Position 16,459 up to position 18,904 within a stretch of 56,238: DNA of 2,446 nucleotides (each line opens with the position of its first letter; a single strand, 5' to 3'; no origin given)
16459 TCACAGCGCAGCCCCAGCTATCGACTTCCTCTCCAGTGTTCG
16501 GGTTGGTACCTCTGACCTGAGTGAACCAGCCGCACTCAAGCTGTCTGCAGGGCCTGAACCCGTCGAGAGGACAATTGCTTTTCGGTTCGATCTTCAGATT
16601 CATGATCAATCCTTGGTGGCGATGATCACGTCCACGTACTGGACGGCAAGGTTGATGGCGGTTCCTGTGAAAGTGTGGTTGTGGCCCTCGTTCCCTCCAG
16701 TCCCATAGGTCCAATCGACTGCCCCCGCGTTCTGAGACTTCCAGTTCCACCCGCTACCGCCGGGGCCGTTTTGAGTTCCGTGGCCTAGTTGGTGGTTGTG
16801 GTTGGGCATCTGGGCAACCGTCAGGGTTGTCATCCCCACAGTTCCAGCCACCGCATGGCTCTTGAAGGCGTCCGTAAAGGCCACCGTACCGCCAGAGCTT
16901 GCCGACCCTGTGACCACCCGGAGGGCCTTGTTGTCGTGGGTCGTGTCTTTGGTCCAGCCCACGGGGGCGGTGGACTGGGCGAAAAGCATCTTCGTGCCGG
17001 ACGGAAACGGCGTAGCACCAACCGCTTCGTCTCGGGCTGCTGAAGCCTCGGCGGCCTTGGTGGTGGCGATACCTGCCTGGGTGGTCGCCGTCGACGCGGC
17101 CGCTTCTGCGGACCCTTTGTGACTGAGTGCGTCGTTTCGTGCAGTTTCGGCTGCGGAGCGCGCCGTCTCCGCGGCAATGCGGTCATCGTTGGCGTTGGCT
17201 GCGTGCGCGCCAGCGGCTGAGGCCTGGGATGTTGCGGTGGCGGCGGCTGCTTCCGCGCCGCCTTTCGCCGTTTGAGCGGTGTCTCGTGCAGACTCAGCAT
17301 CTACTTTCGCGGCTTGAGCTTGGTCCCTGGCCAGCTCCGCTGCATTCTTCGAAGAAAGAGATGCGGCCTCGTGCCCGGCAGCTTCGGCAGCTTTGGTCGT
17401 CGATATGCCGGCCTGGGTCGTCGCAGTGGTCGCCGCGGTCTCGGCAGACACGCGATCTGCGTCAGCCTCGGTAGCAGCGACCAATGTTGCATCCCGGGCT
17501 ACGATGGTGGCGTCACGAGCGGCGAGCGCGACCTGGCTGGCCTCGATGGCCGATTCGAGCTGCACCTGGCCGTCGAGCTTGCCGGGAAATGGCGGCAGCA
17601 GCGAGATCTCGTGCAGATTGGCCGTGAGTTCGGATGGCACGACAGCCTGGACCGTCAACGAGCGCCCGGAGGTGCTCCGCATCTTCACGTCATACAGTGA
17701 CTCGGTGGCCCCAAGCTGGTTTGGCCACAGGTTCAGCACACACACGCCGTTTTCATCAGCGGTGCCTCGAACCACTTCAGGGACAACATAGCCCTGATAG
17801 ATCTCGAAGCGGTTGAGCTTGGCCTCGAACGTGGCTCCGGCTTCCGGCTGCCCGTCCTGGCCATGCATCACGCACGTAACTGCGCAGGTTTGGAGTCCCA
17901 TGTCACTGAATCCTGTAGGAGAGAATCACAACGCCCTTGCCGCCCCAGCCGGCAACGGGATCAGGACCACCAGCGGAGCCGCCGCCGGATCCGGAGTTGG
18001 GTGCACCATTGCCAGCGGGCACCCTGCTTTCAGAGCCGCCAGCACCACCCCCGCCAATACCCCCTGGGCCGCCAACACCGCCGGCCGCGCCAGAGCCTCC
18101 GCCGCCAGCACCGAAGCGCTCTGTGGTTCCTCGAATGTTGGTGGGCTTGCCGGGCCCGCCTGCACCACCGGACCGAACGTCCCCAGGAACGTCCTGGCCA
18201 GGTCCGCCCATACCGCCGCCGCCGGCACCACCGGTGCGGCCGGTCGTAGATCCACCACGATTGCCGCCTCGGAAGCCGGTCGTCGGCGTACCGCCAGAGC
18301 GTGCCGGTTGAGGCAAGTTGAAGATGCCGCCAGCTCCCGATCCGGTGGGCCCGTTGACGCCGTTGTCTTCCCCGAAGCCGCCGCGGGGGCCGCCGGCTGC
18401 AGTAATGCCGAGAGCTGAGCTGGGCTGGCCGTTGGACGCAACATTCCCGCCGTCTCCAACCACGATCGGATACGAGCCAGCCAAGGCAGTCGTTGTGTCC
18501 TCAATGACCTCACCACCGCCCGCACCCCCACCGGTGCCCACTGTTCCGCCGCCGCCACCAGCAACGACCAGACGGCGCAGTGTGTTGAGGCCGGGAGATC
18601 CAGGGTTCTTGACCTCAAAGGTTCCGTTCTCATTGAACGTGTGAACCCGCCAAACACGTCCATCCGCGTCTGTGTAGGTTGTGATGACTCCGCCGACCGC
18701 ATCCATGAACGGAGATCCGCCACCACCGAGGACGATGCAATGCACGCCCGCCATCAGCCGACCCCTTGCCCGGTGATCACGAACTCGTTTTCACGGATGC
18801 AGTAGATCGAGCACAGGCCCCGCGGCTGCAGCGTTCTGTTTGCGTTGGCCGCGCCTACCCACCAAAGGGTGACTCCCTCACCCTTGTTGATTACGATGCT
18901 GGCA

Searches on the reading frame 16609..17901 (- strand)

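Call 21: search_protein_families(library=phrogs, max_evalue=0.001, proteins=[window:16609-17901:-])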
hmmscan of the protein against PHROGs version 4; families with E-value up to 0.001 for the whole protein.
window:16609-17901:- (431 aa): 3 families
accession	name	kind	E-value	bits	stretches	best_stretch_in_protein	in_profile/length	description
phrog_6256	-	tail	9.3e-06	25.9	1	136-415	134-399/686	tail fiber protein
phrog_32072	-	tail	0.00022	20.8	1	116-293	208-385/894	tail protein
phrog_3279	-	tail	0.00027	21.6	1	113-326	109-329/396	tail fiber protein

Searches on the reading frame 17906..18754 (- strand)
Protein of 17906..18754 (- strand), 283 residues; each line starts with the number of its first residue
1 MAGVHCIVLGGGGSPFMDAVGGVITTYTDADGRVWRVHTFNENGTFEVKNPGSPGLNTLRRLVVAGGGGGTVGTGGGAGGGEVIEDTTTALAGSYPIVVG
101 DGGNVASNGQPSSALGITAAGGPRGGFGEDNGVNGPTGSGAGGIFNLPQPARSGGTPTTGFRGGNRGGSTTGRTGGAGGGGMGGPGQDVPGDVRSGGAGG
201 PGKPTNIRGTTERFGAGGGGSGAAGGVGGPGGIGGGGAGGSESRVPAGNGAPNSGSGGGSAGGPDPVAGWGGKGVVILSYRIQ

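Call 21: search_protein_families(library=phrogs, max_evalue=0.001, proteins=[window:17906-18754:-])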
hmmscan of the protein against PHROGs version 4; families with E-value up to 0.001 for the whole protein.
window:17906-18754:- (283 aa): 1 family
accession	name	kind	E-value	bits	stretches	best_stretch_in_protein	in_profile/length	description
phrog_2295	-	unknown function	1.3e-31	111.1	1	22-283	562-849/1183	-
